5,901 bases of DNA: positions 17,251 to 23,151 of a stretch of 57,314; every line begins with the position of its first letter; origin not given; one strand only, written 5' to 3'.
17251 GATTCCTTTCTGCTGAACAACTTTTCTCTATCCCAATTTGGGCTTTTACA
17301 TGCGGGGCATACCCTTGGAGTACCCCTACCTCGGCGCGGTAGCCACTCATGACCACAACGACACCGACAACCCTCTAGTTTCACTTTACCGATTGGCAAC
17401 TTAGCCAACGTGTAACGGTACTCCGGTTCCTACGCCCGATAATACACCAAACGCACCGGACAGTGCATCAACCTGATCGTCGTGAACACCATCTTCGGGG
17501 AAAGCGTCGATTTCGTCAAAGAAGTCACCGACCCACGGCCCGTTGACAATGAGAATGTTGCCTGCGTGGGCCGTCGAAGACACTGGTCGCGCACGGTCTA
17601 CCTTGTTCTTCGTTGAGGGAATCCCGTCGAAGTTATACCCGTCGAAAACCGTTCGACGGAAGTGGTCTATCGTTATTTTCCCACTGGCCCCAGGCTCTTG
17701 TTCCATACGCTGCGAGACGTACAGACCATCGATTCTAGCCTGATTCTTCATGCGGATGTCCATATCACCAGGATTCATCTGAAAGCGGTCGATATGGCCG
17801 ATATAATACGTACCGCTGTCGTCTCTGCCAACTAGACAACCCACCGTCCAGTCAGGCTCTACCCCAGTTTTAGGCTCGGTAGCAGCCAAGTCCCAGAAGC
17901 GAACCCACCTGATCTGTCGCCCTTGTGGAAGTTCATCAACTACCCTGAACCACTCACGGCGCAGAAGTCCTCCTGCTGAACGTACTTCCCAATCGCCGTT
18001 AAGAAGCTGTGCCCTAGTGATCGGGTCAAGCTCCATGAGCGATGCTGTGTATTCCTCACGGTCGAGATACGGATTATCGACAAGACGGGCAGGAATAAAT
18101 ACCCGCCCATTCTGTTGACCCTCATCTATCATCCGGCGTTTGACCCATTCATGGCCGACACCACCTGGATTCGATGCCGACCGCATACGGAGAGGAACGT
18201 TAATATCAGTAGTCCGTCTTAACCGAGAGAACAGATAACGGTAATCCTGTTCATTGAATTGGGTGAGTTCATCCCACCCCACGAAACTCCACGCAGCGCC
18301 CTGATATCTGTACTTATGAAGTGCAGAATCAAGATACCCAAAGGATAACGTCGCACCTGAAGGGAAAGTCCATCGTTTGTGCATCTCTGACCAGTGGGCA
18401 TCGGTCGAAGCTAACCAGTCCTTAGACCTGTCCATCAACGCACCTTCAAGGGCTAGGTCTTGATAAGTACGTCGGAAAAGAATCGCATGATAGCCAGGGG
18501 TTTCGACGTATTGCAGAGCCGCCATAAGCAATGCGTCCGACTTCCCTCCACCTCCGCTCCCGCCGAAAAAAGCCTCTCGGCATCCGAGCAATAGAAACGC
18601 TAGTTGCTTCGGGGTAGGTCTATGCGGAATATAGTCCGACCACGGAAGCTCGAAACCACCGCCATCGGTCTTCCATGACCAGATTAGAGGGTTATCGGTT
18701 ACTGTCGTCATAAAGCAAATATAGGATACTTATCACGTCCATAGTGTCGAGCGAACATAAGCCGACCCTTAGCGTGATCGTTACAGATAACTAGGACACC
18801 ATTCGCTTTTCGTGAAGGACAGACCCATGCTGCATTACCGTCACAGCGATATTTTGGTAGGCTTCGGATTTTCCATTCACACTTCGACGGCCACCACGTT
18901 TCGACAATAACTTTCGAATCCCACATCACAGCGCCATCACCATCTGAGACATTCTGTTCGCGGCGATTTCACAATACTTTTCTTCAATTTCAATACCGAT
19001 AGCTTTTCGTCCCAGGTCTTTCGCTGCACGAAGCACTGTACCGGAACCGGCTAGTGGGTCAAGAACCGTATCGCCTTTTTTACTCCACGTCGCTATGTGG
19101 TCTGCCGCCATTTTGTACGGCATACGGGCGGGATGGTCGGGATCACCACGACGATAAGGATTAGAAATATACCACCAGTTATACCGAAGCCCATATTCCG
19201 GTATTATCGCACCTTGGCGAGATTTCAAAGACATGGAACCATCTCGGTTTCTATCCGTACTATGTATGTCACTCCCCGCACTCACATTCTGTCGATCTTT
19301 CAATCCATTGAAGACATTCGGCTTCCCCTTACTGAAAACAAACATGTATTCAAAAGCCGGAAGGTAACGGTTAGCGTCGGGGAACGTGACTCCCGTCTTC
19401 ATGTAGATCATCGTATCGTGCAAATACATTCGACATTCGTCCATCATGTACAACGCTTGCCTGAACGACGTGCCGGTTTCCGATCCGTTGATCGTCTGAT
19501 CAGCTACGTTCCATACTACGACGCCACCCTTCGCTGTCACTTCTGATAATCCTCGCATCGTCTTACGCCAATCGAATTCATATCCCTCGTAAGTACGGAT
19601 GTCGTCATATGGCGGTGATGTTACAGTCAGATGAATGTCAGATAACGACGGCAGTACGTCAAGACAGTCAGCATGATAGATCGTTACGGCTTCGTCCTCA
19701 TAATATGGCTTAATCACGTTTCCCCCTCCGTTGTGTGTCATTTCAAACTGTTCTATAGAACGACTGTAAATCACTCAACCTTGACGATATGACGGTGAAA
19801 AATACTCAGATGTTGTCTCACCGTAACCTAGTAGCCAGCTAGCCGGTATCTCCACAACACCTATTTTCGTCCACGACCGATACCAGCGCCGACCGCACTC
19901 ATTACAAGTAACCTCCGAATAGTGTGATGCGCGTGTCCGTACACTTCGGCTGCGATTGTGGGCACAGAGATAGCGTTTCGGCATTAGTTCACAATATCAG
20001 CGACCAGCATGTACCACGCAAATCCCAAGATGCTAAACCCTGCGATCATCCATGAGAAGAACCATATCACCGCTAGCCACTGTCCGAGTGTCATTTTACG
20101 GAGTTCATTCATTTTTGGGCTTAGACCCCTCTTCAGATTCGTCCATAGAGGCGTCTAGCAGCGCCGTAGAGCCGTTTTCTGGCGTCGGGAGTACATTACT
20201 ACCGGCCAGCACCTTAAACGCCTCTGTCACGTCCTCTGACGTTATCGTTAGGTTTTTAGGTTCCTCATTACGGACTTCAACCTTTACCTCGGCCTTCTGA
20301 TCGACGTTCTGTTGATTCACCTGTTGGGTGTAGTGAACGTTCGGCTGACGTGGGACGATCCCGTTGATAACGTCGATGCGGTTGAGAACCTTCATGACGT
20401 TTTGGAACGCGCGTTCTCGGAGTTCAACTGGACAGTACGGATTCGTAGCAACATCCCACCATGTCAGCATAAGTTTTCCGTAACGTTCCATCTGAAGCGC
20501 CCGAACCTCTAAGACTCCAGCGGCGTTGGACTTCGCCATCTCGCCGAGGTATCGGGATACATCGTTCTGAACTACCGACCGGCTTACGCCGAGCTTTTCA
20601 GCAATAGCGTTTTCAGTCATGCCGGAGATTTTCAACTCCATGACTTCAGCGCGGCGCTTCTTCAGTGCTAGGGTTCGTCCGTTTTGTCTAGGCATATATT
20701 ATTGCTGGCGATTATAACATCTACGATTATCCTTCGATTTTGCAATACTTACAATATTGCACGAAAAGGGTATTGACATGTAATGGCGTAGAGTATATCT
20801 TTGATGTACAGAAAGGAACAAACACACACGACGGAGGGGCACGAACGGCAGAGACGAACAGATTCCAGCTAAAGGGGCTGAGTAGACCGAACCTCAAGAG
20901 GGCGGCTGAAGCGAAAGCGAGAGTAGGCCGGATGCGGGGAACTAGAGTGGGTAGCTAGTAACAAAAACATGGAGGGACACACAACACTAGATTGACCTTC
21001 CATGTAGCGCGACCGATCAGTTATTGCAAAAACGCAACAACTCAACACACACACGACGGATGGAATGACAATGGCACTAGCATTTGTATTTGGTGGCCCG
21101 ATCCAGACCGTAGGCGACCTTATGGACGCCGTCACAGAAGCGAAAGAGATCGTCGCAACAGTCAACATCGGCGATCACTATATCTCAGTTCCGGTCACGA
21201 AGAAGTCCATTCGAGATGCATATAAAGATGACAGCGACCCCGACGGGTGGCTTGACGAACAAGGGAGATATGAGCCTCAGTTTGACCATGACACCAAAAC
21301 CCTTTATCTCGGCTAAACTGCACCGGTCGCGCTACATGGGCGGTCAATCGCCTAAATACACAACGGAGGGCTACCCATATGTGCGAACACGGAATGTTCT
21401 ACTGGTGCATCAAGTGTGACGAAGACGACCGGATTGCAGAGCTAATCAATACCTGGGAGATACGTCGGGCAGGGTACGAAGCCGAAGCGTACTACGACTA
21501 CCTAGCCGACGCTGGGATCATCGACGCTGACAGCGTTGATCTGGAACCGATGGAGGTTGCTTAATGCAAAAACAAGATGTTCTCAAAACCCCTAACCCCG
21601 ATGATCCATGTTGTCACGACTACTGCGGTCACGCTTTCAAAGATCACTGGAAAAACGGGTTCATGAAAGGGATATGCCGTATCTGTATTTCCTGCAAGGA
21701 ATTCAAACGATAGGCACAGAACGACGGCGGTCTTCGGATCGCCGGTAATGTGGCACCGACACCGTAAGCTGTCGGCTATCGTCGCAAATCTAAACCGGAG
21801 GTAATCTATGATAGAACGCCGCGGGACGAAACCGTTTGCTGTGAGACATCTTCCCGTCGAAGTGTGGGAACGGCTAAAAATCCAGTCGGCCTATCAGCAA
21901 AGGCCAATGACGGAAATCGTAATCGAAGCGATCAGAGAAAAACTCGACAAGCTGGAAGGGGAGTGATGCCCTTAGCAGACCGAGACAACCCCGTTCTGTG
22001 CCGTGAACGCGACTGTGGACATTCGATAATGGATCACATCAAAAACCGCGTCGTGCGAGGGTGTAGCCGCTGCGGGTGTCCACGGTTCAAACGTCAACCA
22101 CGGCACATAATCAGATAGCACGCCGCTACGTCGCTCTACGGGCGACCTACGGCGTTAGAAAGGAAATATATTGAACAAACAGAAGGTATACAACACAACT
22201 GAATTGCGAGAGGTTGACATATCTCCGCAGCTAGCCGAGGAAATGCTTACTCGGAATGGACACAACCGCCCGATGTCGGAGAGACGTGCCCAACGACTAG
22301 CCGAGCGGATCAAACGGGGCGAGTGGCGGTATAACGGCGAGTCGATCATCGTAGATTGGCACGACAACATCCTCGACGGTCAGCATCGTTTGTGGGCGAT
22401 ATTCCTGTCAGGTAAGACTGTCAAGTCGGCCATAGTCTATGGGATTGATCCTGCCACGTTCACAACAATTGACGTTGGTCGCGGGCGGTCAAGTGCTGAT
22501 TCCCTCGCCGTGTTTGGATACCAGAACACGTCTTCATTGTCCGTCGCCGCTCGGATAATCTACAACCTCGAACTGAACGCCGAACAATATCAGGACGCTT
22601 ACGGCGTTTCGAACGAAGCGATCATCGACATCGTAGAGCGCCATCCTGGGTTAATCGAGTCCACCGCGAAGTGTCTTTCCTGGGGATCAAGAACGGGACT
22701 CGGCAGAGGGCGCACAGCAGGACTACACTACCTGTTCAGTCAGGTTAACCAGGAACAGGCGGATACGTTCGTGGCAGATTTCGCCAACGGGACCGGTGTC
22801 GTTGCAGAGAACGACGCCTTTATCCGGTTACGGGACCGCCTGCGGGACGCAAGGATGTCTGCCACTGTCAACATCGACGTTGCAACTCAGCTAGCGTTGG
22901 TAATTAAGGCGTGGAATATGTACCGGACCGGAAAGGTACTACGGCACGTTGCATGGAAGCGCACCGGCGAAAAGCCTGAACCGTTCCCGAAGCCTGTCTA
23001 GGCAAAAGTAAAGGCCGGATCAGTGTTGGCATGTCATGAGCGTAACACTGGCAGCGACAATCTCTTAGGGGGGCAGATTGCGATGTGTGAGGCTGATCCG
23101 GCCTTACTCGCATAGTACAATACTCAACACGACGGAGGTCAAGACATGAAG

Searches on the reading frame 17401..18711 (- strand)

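Call 19: search_protein_families(library=pfam, proteins=[window:17401-18711:-], max_evalue=0.01)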
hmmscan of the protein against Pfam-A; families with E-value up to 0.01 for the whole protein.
window:17401-18711:- (436 aa): 3 families
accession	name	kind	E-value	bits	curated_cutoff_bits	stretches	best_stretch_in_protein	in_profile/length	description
PF17289.8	Terminase_6C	-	1.5e-18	67.7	22.6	1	273-420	3-151/155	Terminase RNaseH-like domain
PF03237.21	Terminase_6N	-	1.2e-11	45.1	22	1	49-256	2-214/215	Terminase large subunit, T4likevirus-type, N-terminal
PF04466.19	Terminase_3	-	0.0042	17.1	23.2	1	142-220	100-179/201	Phage terminase large subunit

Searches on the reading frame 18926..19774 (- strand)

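Call 19: search_protein_families(library=pfam, proteins=[window:18926-19774:-], max_evalue=0.01)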
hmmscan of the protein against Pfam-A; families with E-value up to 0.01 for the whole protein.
window:18926-19774:- (282 aa): 1 family
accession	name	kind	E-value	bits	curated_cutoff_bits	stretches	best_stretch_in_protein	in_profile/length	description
PF01555.25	N6_N4_Mtase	-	1.3e-37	130.3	26.7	1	47-272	1-220/221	DNA methylase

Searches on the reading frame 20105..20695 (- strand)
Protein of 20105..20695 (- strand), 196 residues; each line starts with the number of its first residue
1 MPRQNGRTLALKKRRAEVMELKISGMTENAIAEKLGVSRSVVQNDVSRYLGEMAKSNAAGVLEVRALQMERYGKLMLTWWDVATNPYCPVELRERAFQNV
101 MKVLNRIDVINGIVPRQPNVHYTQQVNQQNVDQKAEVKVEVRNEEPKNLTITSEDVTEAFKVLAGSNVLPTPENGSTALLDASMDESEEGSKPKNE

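Call 19: search_protein_families(library=pfam, proteins=[window:20105-20695:-], max_evalue=0.01)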
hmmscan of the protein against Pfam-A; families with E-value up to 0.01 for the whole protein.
window:20105-20695:- (196 aa): 6 families
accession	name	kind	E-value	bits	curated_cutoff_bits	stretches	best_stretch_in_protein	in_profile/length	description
PF13384.12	HTH_23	-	1.9e-05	24.7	24.6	1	12-49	4-41/50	Homeodomain-like domain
PF08281.18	Sigma70_r4_2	-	9.7e-05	22.4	25.7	1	10-48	10-49/54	Sigma-70, region 4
PF00196.25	GerE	-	0.00059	19.8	23.5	1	11-48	3-40/57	Bacterial regulatory proteins, luxR family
PF08279.18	HTH_11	-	0.00084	19.6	25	1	26-47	16-37/55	HTH domain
PF08222.17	HTH_CodY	-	0.0025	17.8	27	1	26-70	5-42/61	CodY helix-turn-helix domain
PF13518.12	HTH_28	-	0.0037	17.8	25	1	14-50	1-37/52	Helix-turn-helix domain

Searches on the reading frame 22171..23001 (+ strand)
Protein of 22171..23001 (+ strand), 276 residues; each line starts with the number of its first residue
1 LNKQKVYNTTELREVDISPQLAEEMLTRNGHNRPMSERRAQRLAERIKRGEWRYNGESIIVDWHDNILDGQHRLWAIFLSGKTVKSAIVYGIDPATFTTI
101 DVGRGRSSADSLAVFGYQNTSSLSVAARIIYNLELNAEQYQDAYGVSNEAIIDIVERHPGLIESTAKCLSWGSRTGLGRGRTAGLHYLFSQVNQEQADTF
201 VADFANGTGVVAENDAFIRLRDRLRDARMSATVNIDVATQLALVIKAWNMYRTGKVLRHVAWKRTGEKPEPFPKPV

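Call 19: search_protein_families(library=pfam, proteins=[window:22171-23001:+], max_evalue=0.01)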
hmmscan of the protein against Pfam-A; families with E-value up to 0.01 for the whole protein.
window:22171-23001:+ (276 aa): 0 families

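Call 56: search_protein_families(library=phrogs, proteins=[window:22171-23001:+], max_evalue=0.001)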
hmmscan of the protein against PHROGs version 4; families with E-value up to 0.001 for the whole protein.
window:22171-23001:+ (276 aa): 1 family
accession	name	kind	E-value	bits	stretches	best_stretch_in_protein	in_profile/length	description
phrog_5931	-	unknown function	4.6e-57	194.6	1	11-275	9-277/282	-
